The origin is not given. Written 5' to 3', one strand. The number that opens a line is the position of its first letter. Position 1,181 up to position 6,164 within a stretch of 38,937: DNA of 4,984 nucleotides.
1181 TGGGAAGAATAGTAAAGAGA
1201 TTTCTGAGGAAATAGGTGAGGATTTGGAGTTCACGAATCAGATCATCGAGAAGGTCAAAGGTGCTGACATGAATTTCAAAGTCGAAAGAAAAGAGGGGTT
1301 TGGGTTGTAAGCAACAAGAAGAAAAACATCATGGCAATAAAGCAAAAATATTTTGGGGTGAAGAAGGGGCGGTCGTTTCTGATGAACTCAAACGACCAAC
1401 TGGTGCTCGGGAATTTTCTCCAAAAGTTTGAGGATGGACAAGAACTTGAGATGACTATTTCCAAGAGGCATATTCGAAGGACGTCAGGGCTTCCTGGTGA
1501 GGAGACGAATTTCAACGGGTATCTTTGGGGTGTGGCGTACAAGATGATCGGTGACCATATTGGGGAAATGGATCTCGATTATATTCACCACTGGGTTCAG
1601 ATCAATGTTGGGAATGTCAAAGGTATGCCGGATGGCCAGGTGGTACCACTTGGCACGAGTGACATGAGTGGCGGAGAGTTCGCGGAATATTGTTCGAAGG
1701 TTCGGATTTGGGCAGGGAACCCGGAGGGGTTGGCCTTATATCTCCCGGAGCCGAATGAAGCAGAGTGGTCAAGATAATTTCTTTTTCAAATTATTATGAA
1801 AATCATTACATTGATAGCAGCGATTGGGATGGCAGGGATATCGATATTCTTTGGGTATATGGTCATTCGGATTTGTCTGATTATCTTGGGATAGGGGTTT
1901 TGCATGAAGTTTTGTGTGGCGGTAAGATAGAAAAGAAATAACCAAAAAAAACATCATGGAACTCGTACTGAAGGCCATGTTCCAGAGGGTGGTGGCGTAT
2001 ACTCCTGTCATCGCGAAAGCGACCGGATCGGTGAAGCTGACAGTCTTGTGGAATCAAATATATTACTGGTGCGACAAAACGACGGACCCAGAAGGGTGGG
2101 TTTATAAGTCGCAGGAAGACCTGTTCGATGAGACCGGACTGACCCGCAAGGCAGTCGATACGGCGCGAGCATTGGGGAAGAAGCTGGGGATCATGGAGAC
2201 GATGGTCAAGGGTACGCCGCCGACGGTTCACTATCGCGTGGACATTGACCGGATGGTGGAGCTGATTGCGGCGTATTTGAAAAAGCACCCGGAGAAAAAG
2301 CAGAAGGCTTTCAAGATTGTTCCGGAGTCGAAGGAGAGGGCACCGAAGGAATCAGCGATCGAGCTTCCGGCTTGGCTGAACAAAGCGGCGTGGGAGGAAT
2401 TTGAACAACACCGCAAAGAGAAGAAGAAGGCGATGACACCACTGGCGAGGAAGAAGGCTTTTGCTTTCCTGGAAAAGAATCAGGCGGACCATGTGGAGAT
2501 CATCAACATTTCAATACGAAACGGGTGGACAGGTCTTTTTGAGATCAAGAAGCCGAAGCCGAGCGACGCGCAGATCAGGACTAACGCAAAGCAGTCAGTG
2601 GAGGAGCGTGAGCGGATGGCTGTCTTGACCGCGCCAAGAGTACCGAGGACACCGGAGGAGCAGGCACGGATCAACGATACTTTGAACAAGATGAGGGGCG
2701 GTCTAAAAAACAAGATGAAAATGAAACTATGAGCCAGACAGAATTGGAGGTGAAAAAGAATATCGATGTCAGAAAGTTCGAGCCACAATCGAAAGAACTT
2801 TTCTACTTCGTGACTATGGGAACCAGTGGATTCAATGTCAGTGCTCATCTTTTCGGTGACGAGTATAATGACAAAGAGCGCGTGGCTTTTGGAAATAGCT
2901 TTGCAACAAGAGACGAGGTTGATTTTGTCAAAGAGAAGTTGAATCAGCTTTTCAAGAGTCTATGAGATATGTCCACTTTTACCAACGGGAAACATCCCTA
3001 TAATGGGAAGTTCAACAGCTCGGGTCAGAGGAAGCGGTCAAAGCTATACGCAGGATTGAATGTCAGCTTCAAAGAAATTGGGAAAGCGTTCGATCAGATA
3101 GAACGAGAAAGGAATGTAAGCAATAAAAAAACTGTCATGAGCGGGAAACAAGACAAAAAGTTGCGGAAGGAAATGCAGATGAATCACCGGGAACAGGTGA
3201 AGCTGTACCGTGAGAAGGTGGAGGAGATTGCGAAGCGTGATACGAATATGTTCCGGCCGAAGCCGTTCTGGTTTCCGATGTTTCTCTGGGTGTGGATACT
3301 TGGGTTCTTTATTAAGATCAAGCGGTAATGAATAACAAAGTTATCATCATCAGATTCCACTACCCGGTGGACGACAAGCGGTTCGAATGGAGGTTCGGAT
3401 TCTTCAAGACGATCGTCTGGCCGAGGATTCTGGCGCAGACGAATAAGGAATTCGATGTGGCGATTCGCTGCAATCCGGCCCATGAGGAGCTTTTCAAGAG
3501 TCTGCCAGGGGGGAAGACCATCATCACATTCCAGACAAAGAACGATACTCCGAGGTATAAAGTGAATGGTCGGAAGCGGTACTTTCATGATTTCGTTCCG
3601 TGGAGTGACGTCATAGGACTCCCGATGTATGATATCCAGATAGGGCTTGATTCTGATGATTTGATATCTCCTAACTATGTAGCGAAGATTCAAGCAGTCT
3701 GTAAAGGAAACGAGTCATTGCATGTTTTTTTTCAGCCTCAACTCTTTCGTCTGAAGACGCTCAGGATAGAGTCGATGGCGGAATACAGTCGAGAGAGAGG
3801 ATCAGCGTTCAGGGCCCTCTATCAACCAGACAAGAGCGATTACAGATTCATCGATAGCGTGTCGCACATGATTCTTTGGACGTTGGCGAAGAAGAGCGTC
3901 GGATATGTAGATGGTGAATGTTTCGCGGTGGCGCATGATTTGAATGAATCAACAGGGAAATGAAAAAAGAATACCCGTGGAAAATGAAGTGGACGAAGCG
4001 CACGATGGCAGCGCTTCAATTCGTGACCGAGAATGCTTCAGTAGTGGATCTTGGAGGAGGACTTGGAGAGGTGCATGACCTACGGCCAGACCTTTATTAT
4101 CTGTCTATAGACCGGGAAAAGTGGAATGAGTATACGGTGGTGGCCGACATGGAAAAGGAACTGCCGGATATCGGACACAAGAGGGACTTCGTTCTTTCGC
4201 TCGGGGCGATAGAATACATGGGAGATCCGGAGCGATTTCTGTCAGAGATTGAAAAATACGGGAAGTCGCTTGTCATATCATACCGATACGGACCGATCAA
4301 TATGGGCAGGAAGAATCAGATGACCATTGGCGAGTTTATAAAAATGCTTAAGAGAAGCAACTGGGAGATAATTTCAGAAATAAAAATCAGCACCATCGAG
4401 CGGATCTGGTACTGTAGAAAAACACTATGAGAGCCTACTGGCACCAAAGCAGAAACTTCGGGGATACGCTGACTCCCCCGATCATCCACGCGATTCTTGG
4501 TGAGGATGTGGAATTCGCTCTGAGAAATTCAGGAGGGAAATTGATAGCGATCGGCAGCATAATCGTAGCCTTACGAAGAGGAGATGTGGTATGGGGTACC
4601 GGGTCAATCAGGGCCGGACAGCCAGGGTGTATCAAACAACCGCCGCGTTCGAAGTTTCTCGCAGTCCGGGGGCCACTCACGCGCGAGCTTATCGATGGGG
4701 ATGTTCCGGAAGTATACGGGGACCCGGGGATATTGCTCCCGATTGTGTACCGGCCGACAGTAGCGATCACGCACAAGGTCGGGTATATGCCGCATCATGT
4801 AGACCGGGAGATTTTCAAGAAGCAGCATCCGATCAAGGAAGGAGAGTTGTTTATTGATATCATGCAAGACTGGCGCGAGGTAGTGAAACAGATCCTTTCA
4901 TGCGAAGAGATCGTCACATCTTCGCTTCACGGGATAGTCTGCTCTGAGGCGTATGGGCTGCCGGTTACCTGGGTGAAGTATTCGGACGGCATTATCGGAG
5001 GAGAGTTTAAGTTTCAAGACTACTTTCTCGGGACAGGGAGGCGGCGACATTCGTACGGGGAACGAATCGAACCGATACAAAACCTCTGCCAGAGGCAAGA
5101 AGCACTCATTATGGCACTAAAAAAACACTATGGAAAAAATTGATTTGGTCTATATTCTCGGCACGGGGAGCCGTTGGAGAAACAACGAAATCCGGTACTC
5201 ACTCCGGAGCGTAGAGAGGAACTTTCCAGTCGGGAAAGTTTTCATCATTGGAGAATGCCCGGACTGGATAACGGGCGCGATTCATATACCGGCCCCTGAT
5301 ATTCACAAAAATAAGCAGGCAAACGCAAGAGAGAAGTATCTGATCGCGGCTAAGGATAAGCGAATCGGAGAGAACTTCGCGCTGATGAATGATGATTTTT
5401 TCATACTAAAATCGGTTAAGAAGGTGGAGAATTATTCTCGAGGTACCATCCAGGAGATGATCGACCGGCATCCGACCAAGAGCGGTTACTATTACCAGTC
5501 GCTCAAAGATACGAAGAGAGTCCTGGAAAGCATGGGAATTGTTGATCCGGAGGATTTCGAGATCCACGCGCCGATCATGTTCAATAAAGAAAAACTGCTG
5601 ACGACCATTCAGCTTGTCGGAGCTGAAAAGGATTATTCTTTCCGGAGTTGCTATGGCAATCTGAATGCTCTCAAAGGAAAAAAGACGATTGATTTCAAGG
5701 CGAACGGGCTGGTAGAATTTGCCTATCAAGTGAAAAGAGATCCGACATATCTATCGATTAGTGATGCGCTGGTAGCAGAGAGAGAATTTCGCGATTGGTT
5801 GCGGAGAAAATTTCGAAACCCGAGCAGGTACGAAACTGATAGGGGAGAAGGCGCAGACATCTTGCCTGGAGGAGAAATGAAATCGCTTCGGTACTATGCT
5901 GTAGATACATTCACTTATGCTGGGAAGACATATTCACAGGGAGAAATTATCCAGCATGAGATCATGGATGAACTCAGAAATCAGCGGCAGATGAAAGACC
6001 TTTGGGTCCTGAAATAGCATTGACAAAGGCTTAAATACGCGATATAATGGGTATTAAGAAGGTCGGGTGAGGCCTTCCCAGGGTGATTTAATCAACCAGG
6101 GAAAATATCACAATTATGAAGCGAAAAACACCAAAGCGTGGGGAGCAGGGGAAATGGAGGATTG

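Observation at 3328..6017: Phage-borne four-gene glycan-modification cassette: GT2-like transferase, SAM methyltransferase, pyruvyl transferase, Stealth phosphotransferase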

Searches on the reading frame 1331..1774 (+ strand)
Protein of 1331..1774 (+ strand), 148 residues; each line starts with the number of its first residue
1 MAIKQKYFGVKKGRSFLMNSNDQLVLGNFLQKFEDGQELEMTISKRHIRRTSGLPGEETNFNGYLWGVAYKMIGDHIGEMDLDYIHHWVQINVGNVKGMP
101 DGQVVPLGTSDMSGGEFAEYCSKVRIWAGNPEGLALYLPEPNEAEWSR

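Call 86: search_protein_families(library=phrogs, proteins=[window:1331-1774:+], max_evalue=0.001)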
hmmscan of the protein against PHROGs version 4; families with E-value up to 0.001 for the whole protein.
window:1331-1774:+ (148 aa): 1 family
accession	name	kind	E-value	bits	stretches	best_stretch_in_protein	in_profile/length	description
phrog_72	-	DNA, RNA and nucleotide metabolism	2.4e-06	28.7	1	28-147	25-153/161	NinB/ Orf homologous recombination mediator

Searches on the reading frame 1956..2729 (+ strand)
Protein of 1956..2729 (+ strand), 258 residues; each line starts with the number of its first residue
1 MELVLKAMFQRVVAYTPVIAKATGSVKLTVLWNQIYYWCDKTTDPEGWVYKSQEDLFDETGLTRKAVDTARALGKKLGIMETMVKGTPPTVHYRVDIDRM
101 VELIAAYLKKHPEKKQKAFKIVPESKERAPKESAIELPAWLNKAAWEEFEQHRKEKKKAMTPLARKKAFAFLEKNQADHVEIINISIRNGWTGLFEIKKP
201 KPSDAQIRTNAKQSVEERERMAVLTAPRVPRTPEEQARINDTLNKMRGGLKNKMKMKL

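Call 3: search_protein_families(library=pfam, proteins=[window:1956-2729:+], max_evalue=1)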
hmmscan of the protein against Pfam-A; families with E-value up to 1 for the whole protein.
window:1956-2729:+ (258 aa): 2 families
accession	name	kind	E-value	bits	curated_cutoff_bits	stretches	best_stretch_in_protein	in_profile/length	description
PF18575.6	HAMP_N3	-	0.079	13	25.7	1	230-251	22-43/43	HAMP N-terminal domain 3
PF22056.1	ORF239-like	-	0.17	12.4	27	1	130-188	11-65/168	ORF239-like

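Call 6: search_protein_families(library=phrogs, proteins=[window:1956-2729:+], max_evalue=0.01)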
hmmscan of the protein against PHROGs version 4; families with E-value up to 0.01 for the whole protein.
window:1956-2729:+ (258 aa): 8 families
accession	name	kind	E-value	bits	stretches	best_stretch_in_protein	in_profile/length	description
phrog_9773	-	DNA, RNA and nucleotide metabolism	1.5e-32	114.4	1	5-133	6-123/288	replication initiation O-like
phrog_678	-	DNA, RNA and nucleotide metabolism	4.8e-21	76.7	1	30-213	58-298/346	replication initiation O-like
phrog_18589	-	unknown function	3.7e-14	54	1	114-221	11-124/156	-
phrog_1347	-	unknown function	4e-13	49.9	1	8-173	6-162/417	-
phrog_6493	-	DNA, RNA and nucleotide metabolism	3.4e-12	47.3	1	16-150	15-137/261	DnaD-like helicase loader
phrog_6451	-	DNA, RNA and nucleotide metabolism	1.1e-07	32.9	1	112-216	153-254/272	primosomal protein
phrog_428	-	DNA, RNA and nucleotide metabolism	0.00086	19.6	1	27-111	110-191/455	replication initiation protein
phrog_4221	-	DNA, RNA and nucleotide metabolism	0.0024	18.2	1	142-214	229-301/325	replication initiation protein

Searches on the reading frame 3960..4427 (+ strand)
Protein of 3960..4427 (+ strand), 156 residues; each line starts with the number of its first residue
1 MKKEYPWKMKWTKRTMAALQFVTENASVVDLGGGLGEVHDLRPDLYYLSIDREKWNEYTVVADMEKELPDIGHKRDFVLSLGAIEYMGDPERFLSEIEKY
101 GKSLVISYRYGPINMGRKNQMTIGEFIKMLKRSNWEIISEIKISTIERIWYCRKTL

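Call 3: search_protein_families(library=pfam, proteins=[window:3960-4427:+], max_evalue=1)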
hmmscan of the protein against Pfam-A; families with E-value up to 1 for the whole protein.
window:3960-4427:+ (156 aa): 2 families
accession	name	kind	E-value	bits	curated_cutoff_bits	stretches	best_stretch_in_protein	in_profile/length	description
PF08241.18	Methyltransf_11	-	0.0022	19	21.2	1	46-99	29-85/95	Methyltransferase domain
PF13489.12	Methyltransf_23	-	0.034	14.3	27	1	19-100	17-107/164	Methyltransferase domain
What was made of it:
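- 3960..4430 (+): g2: 156-aa class-I SAM methyltransferase-like protein (motif I at 4041-4070); the most dispensable and mobile member of the cassette. Methyltransf_11 E 0.0022, below the cut-off (call 3).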

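Call 6: search_protein_families(library=phrogs, proteins=[window:3960-4427:+], max_evalue=0.01)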
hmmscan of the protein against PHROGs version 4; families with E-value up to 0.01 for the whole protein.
window:3960-4427:+ (156 aa): 0 families

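Call 51: search_protein_families(library=ncbifam, proteins=[window:3960-4427:+], max_evalue=0.1)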
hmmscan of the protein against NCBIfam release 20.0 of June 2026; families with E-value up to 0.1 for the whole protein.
window:3960-4427:+ (156 aa): 2 families
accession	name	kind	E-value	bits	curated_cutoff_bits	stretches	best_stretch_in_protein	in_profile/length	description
NF045667.1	MTase_DVU1556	equivalog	0.015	14.7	155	1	10-99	9-109/213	DVU_1556 family methyltransferase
TIGR04325.1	MTase_LIC12133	subfamily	0.045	13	80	0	17-37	56-78/234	methyltransferase, TIGR04325 family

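Call 70: search_solved_structures(query=A5, max_evalue=10, show_alignments=1)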
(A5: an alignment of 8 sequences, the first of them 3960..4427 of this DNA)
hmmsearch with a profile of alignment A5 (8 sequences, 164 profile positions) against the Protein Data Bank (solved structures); distinct sequences matched with E-value up to 10: 24.
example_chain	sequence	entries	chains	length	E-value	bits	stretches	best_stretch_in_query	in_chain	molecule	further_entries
2avn_A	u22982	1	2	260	0.017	17.6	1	18-107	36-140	ubiquinone/menaquinone biosynthesis methyltransferase-related protein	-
5t38_A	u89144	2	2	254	0.071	15.6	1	69-112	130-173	EvdMO1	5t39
8k5l_A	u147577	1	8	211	0.094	15.3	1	77-120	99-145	tRNA (cmo5U34)-methyltransferase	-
6ec3_A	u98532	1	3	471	0.23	14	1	69-111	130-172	Methyltransferase domain-containing protein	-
9bxl_A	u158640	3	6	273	0.36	13.3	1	76-109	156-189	5-thiohistidine N-methyltransferase OvoM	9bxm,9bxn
8qae_A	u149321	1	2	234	0.46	13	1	95-157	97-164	sc-apCC-6-SLLA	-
3cc8_A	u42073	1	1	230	0.46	13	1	61-111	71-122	Putative methyltransferase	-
3la8_A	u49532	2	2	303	0.63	12.6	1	19-96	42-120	Putative purine nucleoside phosphorylase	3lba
8f70_A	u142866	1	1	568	1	11.9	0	41-88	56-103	T18.1 Major pilin backbone protein T-antigen,Major pilin backbone protein T-antigen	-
3r9x_B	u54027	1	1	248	1.1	11.8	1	29-53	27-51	Ribosomal RNA small subunit methyltransferase A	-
3ftc_A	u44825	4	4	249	1.1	11.8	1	29-53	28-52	Dimethyladenosine transferase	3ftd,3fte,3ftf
3jcr_7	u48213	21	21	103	1.5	11.4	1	54-100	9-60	LSm7 | U6 snRNA-associated Sm-like protein LSm7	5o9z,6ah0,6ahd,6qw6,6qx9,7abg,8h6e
2gdc_A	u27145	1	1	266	1.7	11.1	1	87-143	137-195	Vinculin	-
4e17_A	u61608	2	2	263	1.8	11.1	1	87-143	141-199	Vinculin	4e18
3rf3_A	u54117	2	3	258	1.9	11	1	87-143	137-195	Vinculin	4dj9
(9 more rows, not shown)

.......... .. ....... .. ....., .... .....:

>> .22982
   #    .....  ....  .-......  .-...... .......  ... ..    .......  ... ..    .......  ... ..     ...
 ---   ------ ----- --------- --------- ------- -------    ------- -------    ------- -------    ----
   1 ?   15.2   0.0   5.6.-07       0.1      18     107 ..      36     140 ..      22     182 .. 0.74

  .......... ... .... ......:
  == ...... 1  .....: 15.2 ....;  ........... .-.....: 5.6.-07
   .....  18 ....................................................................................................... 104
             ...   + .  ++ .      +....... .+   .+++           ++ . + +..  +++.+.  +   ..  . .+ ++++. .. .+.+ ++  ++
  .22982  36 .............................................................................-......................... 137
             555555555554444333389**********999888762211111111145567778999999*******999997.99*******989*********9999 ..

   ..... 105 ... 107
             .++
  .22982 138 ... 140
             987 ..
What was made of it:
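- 3960..4430 (+): The weak PDB hits are mostly methyltransferases (call 70).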

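Call 72: search_protein_families(library=pfam, alignment_id=A5, max_evalue=0.05)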
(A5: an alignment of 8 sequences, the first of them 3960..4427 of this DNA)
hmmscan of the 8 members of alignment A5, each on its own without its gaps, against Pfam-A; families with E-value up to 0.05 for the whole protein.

A. member 1, window:3960-4427:+ (156 aa): 2 families
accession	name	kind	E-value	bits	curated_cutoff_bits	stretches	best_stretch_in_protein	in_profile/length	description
PF08241.18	Methyltransf_11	-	0.0022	19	21.2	1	46-99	29-85/95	Methyltransferase domain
PF13489.12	Methyltransf_23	-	0.034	14.3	27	0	19-100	17-107/164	Methyltransferase domain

B. families by the number of members that match (of 8 scanned): 8 families
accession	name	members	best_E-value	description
PF13489.12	Methyltransf_23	7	1.1e-10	Methyltransferase domain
PF08241.18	Methyltransf_11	7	0.00012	Methyltransferase domain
PF08242.18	Methyltransf_12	5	7.3e-07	Methyltransferase domain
PF13847.12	Methyltransf_31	4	0.00038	Methyltransferase domain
PF07021.18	MetW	3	0.0001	Methionine biosynthesis protein MetW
PF13649.12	Methyltransf_25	1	0.0054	Methyltransferase domain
PF05148.21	Methyltransf_8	1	0.013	Hypothetical methyltransferase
PF05891.18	Methyltransf_PK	1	0.022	AdoMet dependent proline di-methyltransferase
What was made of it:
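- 3960..4430 (+): 7 of 8 family members hit Methyltransf_23, best E 1.1e-10 (call 72).
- On Class-I SAM-dependent methyltransferases (g2): 7 of 8 homologues hit Methyltransf_23 or Methyltransf_11, best E 1.1e-10 (call 72).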

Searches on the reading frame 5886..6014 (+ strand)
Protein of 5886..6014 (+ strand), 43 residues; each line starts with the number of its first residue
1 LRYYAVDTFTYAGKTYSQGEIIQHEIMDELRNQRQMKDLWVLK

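Call 100: search_solved_structures(query=A7, max_evalue=10, show_alignments=2)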
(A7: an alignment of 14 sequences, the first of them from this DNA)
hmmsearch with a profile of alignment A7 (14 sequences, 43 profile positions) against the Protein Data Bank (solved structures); distinct sequences matched with E-value up to 10: 8.
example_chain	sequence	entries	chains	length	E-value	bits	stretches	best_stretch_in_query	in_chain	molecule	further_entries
2rts_A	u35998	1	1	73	0.44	13.3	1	13-23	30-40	chitinase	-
1ed7_A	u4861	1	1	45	0.61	12.9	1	3-16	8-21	CHITINASE A1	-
4cmr_A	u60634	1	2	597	0.72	12.6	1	9-22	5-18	GLYCOSYL HYDROLASE/DEACETYLASE FAMILY PROTEIN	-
6wax_A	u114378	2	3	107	1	12.2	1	8-37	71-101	Ras GTPase-activating protein 1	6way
2gsb_A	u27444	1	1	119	1.3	11.8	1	8-37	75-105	Ras GTPase-activating protein 1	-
2mri_A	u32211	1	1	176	1.5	11.6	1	12-33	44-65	26S proteasome regulatory subunit RPN9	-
5k8s_A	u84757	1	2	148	4.7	10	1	14-25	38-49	CAMP-dependent protein kinase regulatory subunit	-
5t3n_A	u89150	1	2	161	5.2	9.9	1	14-25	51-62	cAMP-dependent protein kinase regulatory subunit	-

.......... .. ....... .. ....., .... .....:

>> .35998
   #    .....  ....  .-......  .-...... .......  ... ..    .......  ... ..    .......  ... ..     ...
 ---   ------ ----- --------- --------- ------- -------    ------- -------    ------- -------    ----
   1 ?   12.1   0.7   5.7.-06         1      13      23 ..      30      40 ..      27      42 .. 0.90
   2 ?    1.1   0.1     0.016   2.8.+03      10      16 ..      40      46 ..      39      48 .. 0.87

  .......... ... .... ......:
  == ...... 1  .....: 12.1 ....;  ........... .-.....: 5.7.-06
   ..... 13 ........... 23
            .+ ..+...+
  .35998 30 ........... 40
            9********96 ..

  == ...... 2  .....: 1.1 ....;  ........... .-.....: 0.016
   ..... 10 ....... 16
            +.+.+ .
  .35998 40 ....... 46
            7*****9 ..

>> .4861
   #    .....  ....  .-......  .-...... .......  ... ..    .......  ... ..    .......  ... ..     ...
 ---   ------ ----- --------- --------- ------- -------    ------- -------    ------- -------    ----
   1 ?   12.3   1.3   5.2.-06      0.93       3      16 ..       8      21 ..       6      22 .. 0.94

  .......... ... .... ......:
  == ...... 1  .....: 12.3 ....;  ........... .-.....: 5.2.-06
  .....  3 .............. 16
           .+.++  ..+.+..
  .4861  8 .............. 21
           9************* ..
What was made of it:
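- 5886..5951 (+): Portable ~30-residue module at the C-terminus of g4 (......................), shared with unrelated glycosyltransferases of alternative cassettes. The best PDB hits are two chitin-binding domains, which is not significant (E 0.4-0.6; call 100).
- The portable module's best, though non-significant, PDB matches are carbohydrate-binding domains (call 100).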
